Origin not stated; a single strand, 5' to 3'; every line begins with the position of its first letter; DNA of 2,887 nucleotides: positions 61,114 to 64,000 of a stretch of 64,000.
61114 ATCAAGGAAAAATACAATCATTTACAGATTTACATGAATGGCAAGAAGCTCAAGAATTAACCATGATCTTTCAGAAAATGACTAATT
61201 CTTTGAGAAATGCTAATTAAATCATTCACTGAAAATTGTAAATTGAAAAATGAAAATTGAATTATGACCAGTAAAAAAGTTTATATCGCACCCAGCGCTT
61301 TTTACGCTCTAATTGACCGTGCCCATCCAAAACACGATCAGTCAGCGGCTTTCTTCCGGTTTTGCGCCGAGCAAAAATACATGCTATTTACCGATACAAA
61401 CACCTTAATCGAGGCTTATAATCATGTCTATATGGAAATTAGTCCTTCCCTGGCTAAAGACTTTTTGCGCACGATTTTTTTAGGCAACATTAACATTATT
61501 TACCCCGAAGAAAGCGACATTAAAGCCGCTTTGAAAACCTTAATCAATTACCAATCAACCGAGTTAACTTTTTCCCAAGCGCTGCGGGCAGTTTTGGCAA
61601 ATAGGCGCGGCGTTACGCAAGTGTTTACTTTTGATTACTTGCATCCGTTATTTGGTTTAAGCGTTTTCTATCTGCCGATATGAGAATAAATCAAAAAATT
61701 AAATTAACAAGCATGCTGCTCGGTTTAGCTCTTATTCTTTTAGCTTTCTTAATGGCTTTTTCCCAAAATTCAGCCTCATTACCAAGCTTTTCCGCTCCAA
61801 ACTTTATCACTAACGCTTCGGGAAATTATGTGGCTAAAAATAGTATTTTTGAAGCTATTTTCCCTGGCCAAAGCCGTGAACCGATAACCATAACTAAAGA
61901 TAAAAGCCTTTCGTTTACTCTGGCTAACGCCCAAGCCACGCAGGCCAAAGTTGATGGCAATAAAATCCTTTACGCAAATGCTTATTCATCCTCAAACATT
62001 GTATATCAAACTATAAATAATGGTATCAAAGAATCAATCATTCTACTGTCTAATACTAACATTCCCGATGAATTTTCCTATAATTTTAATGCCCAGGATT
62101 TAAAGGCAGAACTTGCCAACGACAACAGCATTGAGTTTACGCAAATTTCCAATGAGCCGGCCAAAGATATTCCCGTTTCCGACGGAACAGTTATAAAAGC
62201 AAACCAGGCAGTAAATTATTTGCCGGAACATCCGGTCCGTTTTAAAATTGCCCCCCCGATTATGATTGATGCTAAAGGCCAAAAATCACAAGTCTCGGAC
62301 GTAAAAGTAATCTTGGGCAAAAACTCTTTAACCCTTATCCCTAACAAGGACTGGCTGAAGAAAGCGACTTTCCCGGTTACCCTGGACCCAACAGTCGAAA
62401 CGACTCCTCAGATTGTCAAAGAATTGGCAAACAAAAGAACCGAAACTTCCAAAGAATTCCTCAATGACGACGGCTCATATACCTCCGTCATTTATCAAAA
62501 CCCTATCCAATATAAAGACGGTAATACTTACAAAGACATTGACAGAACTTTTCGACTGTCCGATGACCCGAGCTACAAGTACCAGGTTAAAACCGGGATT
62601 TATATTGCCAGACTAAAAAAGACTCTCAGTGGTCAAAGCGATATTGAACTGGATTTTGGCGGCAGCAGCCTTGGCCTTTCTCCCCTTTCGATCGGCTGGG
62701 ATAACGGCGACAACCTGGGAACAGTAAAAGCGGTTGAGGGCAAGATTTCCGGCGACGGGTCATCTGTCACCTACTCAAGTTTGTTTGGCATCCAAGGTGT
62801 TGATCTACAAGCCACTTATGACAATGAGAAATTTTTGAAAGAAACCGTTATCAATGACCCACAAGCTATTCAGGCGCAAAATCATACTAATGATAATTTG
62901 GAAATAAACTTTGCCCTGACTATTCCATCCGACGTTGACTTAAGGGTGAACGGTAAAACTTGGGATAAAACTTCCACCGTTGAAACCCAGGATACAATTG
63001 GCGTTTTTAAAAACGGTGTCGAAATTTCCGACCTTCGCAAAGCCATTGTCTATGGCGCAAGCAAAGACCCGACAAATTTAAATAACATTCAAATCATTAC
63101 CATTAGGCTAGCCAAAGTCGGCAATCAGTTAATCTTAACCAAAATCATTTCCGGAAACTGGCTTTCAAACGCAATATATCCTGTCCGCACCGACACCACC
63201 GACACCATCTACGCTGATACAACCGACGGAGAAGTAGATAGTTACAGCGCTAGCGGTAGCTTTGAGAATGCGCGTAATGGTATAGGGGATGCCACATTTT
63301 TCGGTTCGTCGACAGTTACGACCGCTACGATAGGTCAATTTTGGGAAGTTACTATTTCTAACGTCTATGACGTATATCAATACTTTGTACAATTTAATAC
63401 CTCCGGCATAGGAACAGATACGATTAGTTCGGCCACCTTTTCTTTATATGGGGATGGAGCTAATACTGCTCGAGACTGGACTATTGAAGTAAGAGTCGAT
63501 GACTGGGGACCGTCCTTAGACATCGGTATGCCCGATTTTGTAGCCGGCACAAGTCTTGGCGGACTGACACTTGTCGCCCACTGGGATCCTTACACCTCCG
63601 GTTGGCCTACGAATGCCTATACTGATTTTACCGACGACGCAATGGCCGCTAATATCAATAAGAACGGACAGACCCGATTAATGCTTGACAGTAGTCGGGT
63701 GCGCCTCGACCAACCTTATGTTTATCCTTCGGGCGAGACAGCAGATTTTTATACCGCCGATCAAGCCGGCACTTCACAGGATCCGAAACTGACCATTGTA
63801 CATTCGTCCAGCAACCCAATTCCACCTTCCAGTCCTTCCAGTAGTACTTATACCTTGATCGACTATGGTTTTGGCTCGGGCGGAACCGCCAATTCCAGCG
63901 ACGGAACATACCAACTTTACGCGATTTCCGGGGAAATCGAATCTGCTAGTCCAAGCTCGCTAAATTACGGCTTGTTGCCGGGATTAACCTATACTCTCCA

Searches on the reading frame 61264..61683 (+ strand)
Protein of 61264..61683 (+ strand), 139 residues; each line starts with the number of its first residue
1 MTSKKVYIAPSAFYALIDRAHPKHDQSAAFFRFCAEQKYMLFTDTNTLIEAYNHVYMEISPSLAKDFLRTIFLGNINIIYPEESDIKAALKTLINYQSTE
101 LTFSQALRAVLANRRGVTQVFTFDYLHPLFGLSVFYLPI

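Call 6: search_protein_families(library=pfam, proteins=[window:61264-61683:+], max_evalue=0.01)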
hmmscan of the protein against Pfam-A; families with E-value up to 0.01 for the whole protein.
window:61264-61683:+ (139 aa): 0 families

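Call 17: search_protein_families(library=phrogs, proteins=[window:61264-61683:+], max_evalue=0.01)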
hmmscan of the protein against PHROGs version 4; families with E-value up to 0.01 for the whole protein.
window:61264-61683:+ (139 aa): 0 families

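Call 21: search_protein_families(library=ncbifam, proteins=[window:61264-61683:+], max_evalue=0.1)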
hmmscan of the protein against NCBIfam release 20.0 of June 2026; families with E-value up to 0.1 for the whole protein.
window:61264-61683:+ (139 aa): 0 families

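Call 33: search_solved_structures(query=A1, max_evalue=10, show_alignments=2)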
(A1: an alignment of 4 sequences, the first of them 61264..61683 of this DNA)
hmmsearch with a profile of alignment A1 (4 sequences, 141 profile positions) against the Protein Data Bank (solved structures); distinct sequences matched with E-value up to 10: 3.
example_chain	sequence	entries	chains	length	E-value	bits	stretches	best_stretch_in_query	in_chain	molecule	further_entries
5x3t_B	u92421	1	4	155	0.077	16.7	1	8-129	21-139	Ribonuclease VapC26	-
10am_A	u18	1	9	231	0.18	15.6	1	18-115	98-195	Periplasmic protein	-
6xyw_Ah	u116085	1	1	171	0.86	13.3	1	81-109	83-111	50S ribosomal protein L10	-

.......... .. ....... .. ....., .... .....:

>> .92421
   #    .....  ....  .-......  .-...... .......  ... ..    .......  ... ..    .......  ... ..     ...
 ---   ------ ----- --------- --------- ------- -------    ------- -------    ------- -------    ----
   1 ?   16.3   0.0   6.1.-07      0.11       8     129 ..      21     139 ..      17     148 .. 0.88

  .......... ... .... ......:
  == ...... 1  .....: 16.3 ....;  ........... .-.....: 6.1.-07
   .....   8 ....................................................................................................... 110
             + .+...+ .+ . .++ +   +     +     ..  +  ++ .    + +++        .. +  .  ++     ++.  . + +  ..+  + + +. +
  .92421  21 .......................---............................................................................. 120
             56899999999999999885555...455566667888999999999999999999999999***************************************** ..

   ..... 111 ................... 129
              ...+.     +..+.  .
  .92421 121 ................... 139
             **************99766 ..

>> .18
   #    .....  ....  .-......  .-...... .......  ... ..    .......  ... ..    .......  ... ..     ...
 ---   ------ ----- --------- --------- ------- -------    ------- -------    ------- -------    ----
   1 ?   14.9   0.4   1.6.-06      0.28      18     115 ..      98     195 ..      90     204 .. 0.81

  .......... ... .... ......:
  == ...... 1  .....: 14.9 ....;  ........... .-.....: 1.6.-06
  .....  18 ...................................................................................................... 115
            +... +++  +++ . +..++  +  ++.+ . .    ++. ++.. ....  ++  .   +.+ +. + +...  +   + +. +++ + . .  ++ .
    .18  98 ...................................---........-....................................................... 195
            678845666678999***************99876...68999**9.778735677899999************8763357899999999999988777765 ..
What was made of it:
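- The loss of catalytic residues rests on a weak HMM alignment (E 0.08, call 33), not on a structural superposition.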

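Call 34: search_protein_families(library=pfam, alignment_id=A1, max_evalue=10)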
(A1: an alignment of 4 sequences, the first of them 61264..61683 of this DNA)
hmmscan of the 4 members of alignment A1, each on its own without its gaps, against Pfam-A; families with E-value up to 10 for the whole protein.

A. member 1, window:61264-61683:+ (139 aa): 2 families
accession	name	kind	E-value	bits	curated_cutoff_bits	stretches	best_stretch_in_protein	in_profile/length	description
PF18679.7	HTH_57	-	0.069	13.9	29.1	1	79-126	34-78/112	ThcOx helix turn helix domain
PF07693.20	KAP_NTPase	-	0.1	12.3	20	1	30-93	178-240/293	KAP family P-loop domain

B. families by the number of members that match (of 4 scanned): 3 families
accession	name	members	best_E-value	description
PF01850.27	PIN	2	9.9e-05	PIN domain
PF18679.7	HTH_57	2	0.069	ThcOx helix turn helix domain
PF07693.20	KAP_NTPase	1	0.1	KAP family P-loop domain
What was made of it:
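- On VapC / PIN-domain toxin (PF01850): The window protein gives no PIN hit (calls 6, 34).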

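Call 35: find_related_loci(query=A1, collection=genome_contigs, flank=6000)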
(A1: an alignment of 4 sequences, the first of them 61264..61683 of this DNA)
Query A1 (139 aa) in genome_contigs; peptide patterns used: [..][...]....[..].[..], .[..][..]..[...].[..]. (x = any residue, [..] = any of these).
106 stretches matched a pattern; 22 encode a relative of the query (tblastn E <= 1e-3); 22 distinct loci.
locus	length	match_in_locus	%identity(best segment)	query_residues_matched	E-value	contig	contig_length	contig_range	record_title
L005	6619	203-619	78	1-139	3e-74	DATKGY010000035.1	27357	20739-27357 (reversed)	MAG TPA_asm: Patescibacteria group bacterium isolate SMAG_U14563 k141_35164, whole genome shotgun sequence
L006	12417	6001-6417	73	1-139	1e-69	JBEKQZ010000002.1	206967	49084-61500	MAG: Candidatus Levyibacteriota bacterium isolate SPRUCE 49 SPRUCE_49_2, whole genome shotgun sequence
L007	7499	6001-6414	70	1-138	6e-66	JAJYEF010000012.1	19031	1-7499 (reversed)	MAG: bacterium isolate DBS1-1.bin22 NODE_4815_length_19031_cov_4.263172, whole genome shotgun sequence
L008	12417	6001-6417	70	1-139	3e-65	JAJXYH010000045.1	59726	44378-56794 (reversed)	MAG: bacterium isolate BP6.bin75 NODE_717_length_59726_cov_1.801540, whole genome shotgun sequence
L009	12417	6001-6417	77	1-139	3e-65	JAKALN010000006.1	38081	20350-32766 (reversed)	MAG: bacterium isolate WY5.bin128 NODE_1519_length_38081_cov_8.641540, whole genome shotgun sequence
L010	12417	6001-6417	68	1-139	8e-65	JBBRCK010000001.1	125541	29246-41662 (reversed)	MAG: Candidatus Levyibacteriota bacterium isolate Co_metawrap_2398 Cmw_2398_k141_29021768_length_125541_cov_20.8031, who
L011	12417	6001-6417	67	1-139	1e-62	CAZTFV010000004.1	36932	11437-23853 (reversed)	MAG TPA_asm: uncultured Gammaproteobacteria bacterium isolate SRP269290_co1_791 genome assembly, contig: NODE_1171_lengt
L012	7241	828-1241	62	2-139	1e-59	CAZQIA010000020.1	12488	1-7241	MAG TPA_asm: uncultured Gammaproteobacteria bacterium isolate SRP173033_co3_77 genome assembly, contig: NODE_6751_length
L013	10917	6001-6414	62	2-139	2e-59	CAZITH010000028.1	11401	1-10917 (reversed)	MAG TPA_asm: uncultured Gammaproteobacteria bacterium isolate SRP135725_co1_94 genome assembly, contig: NODE_7950_length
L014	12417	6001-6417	60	1-139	8e-54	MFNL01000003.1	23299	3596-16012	MAG: Candidatus Levybacteria bacterium RIFCSPHIGHO2_01_FULL_37_17 rifcsphigho2_01_scaffold_4182, whole genome shotgun se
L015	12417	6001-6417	55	1-139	2e-53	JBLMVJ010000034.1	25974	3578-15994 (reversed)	MAG: Candidatus Levyibacteriota bacterium isolate MAG318 PRJNA960887_bin9_renamed_33, whole genome shotgun sequence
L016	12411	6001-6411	61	3-139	2e-52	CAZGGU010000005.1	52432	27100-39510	MAG TPA_asm: uncultured Gammaproteobacteria bacterium isolate SRP292972_co1_102 genome assembly, contig: NODE_404_length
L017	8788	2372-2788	55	1-139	3e-51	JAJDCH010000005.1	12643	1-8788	MAG: Candidatus Levyibacteriota bacterium isolate OFTM270 OFTM270_4, whole genome shotgun sequence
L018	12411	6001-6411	55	3-139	5e-51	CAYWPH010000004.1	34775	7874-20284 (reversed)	MAG TPA_asm: uncultured Gammaproteobacteria bacterium isolate SRP302447_co3_825 genome assembly, contig: NODE_3304_lengt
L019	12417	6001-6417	53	1-139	4e-50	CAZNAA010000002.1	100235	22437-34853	MAG TPA_asm: uncultured Gammaproteobacteria bacterium isolate SRP192515_co1_126 genome assembly, contig: NODE_121_length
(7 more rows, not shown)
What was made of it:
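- Each of the 22 genome hits is in a different assembly, so the pair looks single-copy (call 35). The cluster was found in 22 different assemblies (call 35).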

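Call 44: search_solved_structures(query=A3, max_evalue=10, show_alignments=1)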
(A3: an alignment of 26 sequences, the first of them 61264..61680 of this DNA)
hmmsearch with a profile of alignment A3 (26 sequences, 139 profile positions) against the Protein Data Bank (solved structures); distinct sequences matched with E-value up to 10: 2.
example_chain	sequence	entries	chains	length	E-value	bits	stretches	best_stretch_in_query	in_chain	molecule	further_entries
10am_A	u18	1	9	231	0.1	16.3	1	16-114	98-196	Periplasmic protein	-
5x3t_B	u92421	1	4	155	0.49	14.1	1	8-124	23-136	Ribonuclease VapC26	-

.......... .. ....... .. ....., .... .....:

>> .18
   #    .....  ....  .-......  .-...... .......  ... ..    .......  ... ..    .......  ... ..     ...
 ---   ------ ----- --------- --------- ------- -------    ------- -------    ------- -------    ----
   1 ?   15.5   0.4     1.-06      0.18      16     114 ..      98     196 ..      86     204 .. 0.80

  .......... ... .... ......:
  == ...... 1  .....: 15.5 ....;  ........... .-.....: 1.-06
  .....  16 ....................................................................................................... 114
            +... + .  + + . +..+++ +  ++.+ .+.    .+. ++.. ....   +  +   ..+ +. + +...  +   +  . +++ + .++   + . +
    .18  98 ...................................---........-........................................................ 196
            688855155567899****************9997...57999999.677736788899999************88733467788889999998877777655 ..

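Call 47: search_protein_families(library=pfam, alignment_id=A3, max_evalue=0.1)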
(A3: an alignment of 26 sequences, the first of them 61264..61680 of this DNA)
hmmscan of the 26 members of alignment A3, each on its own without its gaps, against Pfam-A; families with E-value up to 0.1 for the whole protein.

A. member 1, window:61264-61680:+ (139 aa): 1 family
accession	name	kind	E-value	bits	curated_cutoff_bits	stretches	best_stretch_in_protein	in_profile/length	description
PF18679.7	HTH_57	-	0.069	13.9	29.1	1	79-126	34-78/112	ThcOx helix turn helix domain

B. families by the number of members that match (of 26 scanned): 6 families
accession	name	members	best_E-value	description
PF01850.27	PIN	8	6.5e-05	PIN domain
PF18679.7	HTH_57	3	0.05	ThcOx helix turn helix domain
PF18351.6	Ago_N_1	2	0.043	Fungal Argonaute N-terminal domain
PF16289.11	PIN_12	1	0.0018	PIN domain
PF03216.18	Rhabdo_ncap_2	1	0.04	Rhabdovirus nucleoprotein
PF08336.16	P4Ha_N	1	0.083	Prolyl 4-Hydroxylase alpha-subunit, N-terminal region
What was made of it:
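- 61264..61683 (+): VapC-fold PIN-domain protein, probably catalytically degenerate. 8 of 26 orthologues hit Pfam PIN (call 47).
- On VapC / PIN-domain toxin (PF01850): 8 of 26 orthologues hit at E of 6.5e-5 or weaker (call 47).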

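Call 48: search_protein_families(library=padloc, proteins=[window:61264-61683:+], max_evalue=0.1)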
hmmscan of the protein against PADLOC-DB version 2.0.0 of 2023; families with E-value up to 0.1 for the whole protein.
window:61264-61683:+ (139 aa): 0 families

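Call 59: find_homologous_proteins(query=window:61264-61680:+, max_evalue=0.001)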
Query window:61264-61680:+ (139 aa): 280 proteins with E <= 0.001 among 293 candidates; the best 120 are listed.
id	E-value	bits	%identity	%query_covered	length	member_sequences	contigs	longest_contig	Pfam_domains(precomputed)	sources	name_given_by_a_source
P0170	5.4e-82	290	94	100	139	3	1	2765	-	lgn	-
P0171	1.1e-78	280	89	100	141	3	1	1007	-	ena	-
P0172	8.9e-77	274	86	100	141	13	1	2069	-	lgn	-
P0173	8.2e-76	271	90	99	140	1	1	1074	-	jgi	jgi:predicted nucleic acid-binding protein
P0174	7.0e-75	268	87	100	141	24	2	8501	-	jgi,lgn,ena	jgi:predicted nucleic acid-binding protein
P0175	1.2e-71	257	82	100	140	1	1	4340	-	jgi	jgi:predicted nucleic acid-binding protein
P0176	1.3e-71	257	81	100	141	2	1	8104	-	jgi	jgi:predicted nucleic acid-binding protein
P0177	7.0e-69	248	81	100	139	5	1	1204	-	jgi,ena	-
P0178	7.9e-69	248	81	100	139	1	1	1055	-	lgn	-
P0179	1.7e-68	247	80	100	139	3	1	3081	-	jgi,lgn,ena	-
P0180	3.8e-68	246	80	100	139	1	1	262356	-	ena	-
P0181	7.3e-68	245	77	100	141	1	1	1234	-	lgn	-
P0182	1.2e-67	244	76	100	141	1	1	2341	-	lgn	-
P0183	1.6e-67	244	80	100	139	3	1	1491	-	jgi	jgi:predicted nucleic acid-binding protein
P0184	1.9e-67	243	78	100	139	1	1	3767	-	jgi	jgi:predicted nucleic acid-binding protein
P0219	6.7e-63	229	73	100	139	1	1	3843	PF01850.28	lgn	-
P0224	8.8e-62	225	76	100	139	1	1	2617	PF01850.28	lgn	-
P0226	1.4e-61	224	72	100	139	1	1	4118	PF01850.28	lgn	-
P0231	3.4e-61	223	73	99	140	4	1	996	PF01850.28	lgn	-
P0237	8.5e-61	222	72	99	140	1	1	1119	PF01850.28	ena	-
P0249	2.7e-59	217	68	100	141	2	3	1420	PF01850.28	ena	-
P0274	2.0e-56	208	66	100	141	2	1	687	PF01850.28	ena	-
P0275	5.4e-56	206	66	100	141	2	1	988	PF01850.28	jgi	jgi:predicted nucleic acid-binding protein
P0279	1.6e-55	205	65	100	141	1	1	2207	PF01850.28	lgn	-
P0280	2.0e-55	205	67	100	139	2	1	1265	PF01850.28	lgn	-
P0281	2.8e-55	204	67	99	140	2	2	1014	PF01850.28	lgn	-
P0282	6.3e-55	203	66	100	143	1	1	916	PF01850.28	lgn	-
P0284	1.1e-54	202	65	100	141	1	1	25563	PF01850.28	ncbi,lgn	-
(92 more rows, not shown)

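Call 63: find_encoding_contigs(protein=P0170, flank=5000, max_places=2)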
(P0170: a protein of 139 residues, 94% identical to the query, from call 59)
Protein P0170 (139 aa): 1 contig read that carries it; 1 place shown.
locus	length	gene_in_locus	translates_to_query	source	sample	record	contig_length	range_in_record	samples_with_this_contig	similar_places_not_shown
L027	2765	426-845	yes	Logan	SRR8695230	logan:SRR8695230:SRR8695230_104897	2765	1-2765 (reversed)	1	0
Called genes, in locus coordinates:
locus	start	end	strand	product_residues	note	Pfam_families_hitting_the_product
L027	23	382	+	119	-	PF05635:23S_rRNA_IVP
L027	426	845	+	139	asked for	-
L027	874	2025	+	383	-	-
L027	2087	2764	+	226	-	?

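Call 75: predict_structure(alignment_id=A6)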
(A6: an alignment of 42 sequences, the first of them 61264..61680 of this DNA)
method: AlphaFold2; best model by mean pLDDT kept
length: 139 residues; sequences in the alignment: 42
mean_pLDDT: 91.1   pTM: 0.84
mean pLDDT of the five models: 91.1, 90.6, 90.6, 88.3, 78.4
residues with pLDDT >= 90: 105; 70-90: 31; 50-70: 3; < 50: 0
segments of 3 or more residues with pLDDT < 50: none
pLDDT, mean of each block of 10 residues (from residue 1): 85 93 95 93 96 95 93 90 95 82 91 94 89 86
secondary structure, 60 per line:
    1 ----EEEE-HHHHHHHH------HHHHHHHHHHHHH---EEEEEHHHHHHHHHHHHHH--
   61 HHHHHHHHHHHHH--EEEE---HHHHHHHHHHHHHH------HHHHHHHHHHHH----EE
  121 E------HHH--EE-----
elements in order: E5-8 H10-17 H24-36 E40-44 H45-58 H61-73 E76-79 H83-96 H103-114 E119-121
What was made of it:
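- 61264..61683 (+): AlphaFold pLDDT 91 (call 75).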

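Call 79: fold_search(model_id=the predicted structure, library=pdb)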
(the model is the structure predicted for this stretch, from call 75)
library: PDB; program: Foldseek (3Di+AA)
matches with E <= 10: 624; with E <= 0.001: 18
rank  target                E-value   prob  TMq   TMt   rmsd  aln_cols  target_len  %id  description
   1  5wz4_A                1.7e-08  1.00  0.77  0.82   1.8       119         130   15  Crystal structure of Mycobacterium tuberculosis VapC20 (Rv2549c), Sarcin-Ricin loop cleaving toxin (released 2017-10-25)
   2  5wzf_B                4.0e-08  1.00  0.78  0.83   1.7       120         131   14  Crystal structure of Mycobacterium tuberculosis VapC20 (Rv2549c), Sarcin-Ricin loop cleaving toxin (released 2017-10-25)
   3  5x3t_B                4.2e-08  1.00  0.77  0.78   1.8       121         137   21  VapBC from Mycobacterium tuberculosis (released 2017-06-07)
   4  5wzf_A                2.5e-07  1.00  0.78  0.83   1.7       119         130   14  Crystal structure of Mycobacterium tuberculosis VapC20 (Rv2549c), Sarcin-Ricin loop cleaving toxin (released 2017-10-25)
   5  1w8i                  9.1e-06  1.00  0.74  0.67   2.2       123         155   21  The Structure of gene product af1683 from Archaeoglobus fulgidus. (released 2004-11-16)
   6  4xgr_A                5.8e-05  1.00  0.73  0.78   3.0       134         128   15  Crystal structure of addiction module from Mycobacterial species (released 2015-08-12)
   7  4xgq_A                6.9e-05  1.00  0.74  0.77   2.9       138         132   14  Crystal structure of addiction module from Mycobacterial species (released 2015-08-12)
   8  2fe1                  6.9e-05  1.00  0.59  0.62   3.7       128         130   18  Crystal Structure of PAE0151 from Pyrobaculum aerophilum (released 2005-12-27)
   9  5ecd_A                2.3e-04  1.00  0.66  0.69   3.2       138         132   15  Structure of the Shigella flexneri VapC mutant D98N crystal form 1 (released 2016-02-17)
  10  4xgr_C                3.3e-04  1.00  0.72  0.78   3.0       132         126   14  Crystal structure of addiction module from Mycobacterial species (released 2015-08-12)
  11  5ecw_A                4.1e-04  1.00  0.65  0.68   3.3       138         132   16  Structure of the Shigella flexneri VapC mutant D7A (released 2016-02-17)
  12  3zvk_A                5.2e-04  1.00  0.69  0.71   3.2       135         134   14  Crystal structure of VapBC2 from Rickettsia felis bound to a DNA fragment from their promoter (released 2011-12-14)
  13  1v8o_B                5.6e-04  1.00  0.63  0.66   3.7       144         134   17  Crystal Structure of PAE2754 from Pyrobaculum aerophilum (released 2004-02-10)
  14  9h6a_A                5.9e-04  1.00  0.67  0.70   3.4       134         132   15  Crystal structure of the E. coli F-plasmid VapBC toxin-antitoxin complex (released 2024-12-18)
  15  4chg_A                6.7e-04  1.00  0.68  0.71   3.1       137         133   14  Crystal structure of VapBC15 complex from Mycobacterium tuberculosis (released 2014-11-12)
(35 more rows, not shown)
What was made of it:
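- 61264..61683 (+): Foldseek: VapC20 and VapC26, E 2e-8, TM 0.77-0.83 (call 79).
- On VapC / PIN-domain toxin (PF01850): Foldseek top hits are VapC20 and VapC26, E 2e-8, TM 0.77-0.83 (calls 75, 79).
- The PIN fold is well supported (calls 75, 79). The PIN protein has the VapC fold (call 79).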

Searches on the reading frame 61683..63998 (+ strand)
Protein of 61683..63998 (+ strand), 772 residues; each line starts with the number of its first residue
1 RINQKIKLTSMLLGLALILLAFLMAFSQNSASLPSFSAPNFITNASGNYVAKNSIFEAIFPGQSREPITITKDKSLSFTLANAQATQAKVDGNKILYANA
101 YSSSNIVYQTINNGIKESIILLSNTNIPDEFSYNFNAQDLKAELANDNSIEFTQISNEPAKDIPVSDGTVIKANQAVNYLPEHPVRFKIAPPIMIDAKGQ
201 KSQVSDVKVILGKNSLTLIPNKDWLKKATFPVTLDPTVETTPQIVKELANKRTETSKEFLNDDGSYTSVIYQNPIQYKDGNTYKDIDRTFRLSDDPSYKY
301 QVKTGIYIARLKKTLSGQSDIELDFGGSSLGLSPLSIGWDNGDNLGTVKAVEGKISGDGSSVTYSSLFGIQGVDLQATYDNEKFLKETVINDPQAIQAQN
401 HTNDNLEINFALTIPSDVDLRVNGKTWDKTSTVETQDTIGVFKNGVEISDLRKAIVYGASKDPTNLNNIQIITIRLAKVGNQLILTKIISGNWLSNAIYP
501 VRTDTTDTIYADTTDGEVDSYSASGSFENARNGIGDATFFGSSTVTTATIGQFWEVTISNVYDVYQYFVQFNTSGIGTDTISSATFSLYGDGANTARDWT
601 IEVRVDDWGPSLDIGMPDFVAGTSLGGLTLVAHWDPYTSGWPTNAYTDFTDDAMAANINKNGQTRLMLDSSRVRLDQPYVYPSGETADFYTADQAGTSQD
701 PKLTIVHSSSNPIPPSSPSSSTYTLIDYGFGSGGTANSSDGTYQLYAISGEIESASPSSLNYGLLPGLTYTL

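Call 6: search_protein_families(library=pfam, proteins=[window:61683-63998:+], max_evalue=0.01)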
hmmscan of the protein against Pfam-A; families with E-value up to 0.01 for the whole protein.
window:61683-63998:+ (772 aa): 0 families

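Call 17: search_protein_families(library=phrogs, proteins=[window:61683-63998:+], max_evalue=0.01)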
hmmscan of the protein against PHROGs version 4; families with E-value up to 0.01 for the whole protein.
window:61683-63998:+ (772 aa): 1 family
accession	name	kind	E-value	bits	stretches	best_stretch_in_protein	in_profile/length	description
phrog_37549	-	head and packaging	4.2e-08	32.4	1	245-303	7-65/1072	virion structural protein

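Call 21: search_protein_families(library=ncbifam, proteins=[window:61683-63998:+], max_evalue=0.1)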
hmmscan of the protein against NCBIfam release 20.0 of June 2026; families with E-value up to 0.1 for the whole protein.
window:61683-63998:+ (772 aa): 0 families
